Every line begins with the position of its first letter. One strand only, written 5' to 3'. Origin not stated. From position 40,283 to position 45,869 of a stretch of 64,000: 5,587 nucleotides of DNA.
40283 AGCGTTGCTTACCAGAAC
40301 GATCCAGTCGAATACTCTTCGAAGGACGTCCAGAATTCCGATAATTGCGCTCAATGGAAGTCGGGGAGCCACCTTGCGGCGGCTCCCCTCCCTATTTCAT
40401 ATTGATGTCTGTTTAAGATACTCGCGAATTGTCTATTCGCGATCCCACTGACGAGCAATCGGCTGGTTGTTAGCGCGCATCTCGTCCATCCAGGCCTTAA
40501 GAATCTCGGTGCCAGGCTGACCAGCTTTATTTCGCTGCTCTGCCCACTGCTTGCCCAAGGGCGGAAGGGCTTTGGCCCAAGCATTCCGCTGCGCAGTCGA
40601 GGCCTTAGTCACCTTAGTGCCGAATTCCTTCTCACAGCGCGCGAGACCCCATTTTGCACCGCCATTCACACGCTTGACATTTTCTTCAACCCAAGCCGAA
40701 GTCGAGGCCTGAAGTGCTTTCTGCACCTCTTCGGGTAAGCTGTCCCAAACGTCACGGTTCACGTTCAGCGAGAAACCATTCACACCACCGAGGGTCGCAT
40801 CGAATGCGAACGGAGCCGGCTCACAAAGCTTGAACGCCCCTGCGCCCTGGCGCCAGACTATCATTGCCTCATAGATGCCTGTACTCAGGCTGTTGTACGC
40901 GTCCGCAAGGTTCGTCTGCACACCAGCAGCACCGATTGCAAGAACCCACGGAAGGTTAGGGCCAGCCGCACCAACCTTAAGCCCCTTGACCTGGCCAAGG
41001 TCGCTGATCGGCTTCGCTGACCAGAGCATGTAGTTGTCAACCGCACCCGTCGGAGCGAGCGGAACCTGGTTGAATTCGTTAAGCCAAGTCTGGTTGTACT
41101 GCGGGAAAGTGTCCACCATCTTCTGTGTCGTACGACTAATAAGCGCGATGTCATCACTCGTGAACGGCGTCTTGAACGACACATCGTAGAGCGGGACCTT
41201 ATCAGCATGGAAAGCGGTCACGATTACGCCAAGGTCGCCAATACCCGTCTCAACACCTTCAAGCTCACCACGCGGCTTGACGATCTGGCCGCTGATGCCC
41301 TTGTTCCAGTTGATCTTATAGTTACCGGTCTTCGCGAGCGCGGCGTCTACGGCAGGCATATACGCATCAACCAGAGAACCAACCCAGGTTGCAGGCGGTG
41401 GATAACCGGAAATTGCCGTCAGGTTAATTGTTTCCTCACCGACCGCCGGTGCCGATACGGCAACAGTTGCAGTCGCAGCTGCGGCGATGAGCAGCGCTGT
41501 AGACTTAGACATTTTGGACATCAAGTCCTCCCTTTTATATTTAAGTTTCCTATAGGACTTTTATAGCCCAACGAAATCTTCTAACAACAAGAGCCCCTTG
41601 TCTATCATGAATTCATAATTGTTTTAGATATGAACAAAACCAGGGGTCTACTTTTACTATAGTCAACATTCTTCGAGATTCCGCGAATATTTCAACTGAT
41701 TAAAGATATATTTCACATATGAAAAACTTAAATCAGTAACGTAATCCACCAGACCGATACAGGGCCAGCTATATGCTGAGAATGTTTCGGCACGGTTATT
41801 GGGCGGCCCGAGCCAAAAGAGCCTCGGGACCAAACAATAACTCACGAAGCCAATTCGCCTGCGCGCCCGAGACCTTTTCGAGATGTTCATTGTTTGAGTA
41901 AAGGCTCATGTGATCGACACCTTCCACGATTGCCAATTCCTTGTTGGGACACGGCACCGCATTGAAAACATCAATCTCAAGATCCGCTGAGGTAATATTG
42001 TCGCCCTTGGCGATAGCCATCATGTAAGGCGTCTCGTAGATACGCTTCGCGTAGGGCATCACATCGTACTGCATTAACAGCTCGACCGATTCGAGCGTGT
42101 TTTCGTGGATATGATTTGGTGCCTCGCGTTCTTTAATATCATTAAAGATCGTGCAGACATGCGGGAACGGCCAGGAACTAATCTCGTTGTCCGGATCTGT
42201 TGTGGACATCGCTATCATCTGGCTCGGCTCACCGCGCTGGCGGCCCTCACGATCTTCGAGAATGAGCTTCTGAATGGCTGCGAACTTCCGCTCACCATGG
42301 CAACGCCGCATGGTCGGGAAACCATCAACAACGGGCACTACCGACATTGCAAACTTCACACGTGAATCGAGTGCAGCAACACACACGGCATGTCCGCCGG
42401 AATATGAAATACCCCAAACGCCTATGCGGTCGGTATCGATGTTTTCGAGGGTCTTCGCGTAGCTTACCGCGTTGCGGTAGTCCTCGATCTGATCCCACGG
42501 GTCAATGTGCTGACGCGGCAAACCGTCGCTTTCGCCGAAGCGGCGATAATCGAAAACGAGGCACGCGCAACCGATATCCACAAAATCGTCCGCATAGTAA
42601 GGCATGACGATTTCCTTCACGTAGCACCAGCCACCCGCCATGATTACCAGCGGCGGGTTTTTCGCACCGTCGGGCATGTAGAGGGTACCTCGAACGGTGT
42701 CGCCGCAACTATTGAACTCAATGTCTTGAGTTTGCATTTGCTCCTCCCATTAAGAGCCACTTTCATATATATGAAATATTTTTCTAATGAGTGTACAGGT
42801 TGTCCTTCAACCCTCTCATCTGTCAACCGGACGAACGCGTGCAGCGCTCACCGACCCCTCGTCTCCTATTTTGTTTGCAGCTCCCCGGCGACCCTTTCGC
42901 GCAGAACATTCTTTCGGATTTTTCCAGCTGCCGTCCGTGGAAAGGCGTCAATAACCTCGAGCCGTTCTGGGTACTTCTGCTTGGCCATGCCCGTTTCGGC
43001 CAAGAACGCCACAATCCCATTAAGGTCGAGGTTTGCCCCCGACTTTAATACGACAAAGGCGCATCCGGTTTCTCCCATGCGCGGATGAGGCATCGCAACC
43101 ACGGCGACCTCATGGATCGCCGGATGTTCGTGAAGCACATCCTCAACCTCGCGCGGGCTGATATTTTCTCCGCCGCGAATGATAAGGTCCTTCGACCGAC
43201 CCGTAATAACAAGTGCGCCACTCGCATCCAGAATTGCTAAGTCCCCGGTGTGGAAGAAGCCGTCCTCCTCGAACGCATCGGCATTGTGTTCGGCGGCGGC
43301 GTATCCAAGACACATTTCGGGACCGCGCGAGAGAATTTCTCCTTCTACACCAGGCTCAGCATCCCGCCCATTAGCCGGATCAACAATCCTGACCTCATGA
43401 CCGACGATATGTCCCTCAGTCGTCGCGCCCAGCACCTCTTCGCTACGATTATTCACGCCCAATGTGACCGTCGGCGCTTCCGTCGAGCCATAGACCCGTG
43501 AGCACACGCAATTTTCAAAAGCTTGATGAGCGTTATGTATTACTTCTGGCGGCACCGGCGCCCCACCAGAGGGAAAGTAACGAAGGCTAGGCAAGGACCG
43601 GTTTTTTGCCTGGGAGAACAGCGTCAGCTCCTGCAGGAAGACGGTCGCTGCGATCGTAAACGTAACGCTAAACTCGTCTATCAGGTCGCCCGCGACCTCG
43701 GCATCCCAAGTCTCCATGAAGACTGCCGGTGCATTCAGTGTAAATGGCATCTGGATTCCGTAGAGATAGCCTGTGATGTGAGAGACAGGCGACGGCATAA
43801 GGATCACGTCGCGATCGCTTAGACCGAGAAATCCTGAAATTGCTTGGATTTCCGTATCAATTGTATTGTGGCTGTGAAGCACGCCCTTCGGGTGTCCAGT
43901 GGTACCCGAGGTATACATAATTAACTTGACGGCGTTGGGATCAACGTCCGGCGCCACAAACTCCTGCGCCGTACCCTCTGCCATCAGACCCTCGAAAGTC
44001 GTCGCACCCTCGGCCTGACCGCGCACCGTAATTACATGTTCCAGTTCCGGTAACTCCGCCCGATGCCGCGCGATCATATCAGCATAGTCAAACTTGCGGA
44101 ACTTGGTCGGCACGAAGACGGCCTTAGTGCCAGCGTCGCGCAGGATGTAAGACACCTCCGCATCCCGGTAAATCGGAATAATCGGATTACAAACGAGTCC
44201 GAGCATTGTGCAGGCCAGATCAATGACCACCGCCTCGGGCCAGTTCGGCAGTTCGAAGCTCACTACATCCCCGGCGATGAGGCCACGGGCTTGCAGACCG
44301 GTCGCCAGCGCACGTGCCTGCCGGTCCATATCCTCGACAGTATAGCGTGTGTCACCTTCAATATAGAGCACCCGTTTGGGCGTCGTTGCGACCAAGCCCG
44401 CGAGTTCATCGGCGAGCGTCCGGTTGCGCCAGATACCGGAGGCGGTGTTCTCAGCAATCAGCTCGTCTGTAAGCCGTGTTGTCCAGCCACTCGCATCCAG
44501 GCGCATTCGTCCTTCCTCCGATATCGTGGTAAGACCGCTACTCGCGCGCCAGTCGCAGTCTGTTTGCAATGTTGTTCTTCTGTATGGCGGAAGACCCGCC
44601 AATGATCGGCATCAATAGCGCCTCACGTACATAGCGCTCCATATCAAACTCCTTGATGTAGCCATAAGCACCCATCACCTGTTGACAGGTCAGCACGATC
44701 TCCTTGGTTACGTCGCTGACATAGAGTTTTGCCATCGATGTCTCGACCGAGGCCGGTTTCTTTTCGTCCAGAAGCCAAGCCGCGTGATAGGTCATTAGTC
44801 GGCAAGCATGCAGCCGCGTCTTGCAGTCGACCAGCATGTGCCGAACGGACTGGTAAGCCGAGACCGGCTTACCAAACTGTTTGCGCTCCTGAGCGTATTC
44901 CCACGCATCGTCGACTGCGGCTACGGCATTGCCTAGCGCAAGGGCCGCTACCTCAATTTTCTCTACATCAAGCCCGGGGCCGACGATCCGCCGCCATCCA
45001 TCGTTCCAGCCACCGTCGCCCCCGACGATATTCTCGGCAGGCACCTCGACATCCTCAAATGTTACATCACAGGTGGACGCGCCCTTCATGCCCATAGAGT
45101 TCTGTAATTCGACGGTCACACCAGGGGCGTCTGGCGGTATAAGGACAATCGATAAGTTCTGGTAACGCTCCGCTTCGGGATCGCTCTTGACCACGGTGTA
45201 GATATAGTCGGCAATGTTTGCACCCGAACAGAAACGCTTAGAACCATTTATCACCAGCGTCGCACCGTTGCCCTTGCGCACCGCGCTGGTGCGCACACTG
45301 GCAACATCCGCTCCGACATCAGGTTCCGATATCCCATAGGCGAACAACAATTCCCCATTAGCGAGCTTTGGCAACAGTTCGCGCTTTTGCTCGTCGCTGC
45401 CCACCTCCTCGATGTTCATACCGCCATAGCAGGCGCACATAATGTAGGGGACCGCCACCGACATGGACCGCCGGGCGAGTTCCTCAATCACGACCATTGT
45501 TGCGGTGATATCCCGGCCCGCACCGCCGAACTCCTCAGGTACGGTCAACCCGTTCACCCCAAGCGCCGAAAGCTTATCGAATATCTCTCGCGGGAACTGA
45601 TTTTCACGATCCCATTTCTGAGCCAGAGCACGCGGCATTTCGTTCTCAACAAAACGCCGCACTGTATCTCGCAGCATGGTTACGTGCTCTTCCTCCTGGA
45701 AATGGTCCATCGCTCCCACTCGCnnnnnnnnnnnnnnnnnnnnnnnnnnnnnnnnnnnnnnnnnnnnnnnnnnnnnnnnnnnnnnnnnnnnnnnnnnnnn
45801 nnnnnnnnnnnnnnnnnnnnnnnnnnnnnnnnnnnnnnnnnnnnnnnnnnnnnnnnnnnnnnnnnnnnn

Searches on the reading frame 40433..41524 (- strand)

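Call 10: search_protein_families(library=pfam, proteins=[window:40433-41524:-])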
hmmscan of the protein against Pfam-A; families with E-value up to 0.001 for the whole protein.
window:40433-41524:- (363 aa): 1 family
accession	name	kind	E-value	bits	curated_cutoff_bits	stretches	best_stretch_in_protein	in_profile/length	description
PF03480.18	DctP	-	4.6e-17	62.7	23.4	1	70-329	31-285/286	Bacterial extracellular solute-binding protein, family 7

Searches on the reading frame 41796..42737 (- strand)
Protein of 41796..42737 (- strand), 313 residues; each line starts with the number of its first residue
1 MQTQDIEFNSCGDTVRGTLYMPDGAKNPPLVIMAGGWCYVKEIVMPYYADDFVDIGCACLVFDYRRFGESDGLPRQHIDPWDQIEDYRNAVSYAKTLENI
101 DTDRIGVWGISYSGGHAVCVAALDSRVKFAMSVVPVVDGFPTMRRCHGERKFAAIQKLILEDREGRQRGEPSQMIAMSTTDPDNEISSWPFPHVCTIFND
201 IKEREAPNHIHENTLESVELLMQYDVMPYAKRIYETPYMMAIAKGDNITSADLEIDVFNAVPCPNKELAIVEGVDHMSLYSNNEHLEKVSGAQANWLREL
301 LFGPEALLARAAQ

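Call 9: search_protein_families(library=pfam, proteins=[window:41796-42737:-])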
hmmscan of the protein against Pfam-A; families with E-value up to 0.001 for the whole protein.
window:41796-42737:- (313 aa): 9 families
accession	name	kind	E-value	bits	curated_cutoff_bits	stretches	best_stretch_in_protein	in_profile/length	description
PF05448.18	AXE1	-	1.7e-10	40.7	21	1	86-146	159-219/321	Acetyl xylan esterase (AXE1)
PF02129.25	Peptidase_S15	-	7.8e-10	39.3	23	1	12-141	2-134/262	X-Pro dipeptidyl-peptidase (S15 family)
PF00561.26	Abhydrolase_1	-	1.7e-07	31.6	25.8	1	33-279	5-241/245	alpha/beta hydrolase fold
PF12146.15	Hydrolase_4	-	1.4e-06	28.2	27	0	48-130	23-102/239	Serine aminopeptidase, S33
PF00326.27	Peptidase_S9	-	4.5e-06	26.7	22.6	1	83-140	44-102/213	Prolyl oligopeptidase family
PF20434.5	BD-FAE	-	7.6e-06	26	26.8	1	19-126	3-111/215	BD-FAE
PF22244.2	GCE_fung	-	9.8e-06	26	27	1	98-149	100-151/231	Glucuronyl esterase, fungi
PF12697.13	Abhydrolase_6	-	0.00022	22.4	26.3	1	37-280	14-208/217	Alpha/beta hydrolase family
PF06500.17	FrsA-like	-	0.00068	19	22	1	5-139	170-302/414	Esterase FrsA-like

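Call 51: search_protein_families(library=ncbifam, proteins=[window:41796-42737:-], max_evalue=0.00001)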
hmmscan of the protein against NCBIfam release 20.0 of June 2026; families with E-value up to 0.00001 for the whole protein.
window:41796-42737:- (313 aa): 2 families
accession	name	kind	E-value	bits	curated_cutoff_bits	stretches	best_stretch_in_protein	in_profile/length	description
NF047920.1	lactonase_UilS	equivalog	9.3e-38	130.6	400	1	7-300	3-284/285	UilS family quorum-quenching N-acyl-homoserine lactonase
NF003460.0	PRK05077.1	equivalog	2.5e-06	26.5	477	1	4-139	169-302/414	esterase FrsA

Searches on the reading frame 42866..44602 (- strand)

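Call 9: search_protein_families(library=pfam, proteins=[window:42866-44602:-])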
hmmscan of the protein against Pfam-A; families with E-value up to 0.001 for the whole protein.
window:42866-44602:- (578 aa): 2 families
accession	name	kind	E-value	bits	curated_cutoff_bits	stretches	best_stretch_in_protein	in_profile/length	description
PF00501.34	AMP-binding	-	4.5e-73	246.7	29.9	1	72-434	6-383/384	AMP-binding enzyme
PF13193.12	AMP-binding_C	-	4.3e-16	60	24.5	1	485-561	1-76/76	AMP-binding enzyme C-terminal domain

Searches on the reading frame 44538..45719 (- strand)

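Call 9: search_protein_families(library=pfam, proteins=[window:44538-45719:-])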
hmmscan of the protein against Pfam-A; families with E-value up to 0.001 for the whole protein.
window:44538-45719:- (393 aa): 5 families
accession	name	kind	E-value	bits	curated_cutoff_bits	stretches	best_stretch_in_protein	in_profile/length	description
PF00441.29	Acyl-CoA_dh_1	-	5.2e-44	150.4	22.4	1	239-388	1-149/150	Acyl-CoA dehydrogenase, C-terminal domain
PF02771.21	Acyl-CoA_dh_N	-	1.3e-32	113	22.9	1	11-123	2-113/113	Acyl-CoA dehydrogenase, N-terminal domain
PF02770.24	Acyl-CoA_dh_M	-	3.3e-23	82.1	33.3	1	127-224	1-97/97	Acyl-CoA dehydrogenase, middle domain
PF08028.16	Acyl-CoA_dh_2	-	8.3e-15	55.7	22.7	1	257-367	3-123/134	Acyl-CoA dehydrogenase, C-terminal domain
PF11794.13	HpaB_N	-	0.0006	19.9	35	0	154-231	177-268/270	4-hydroxyphenylacetate 3-hydroxylase N terminal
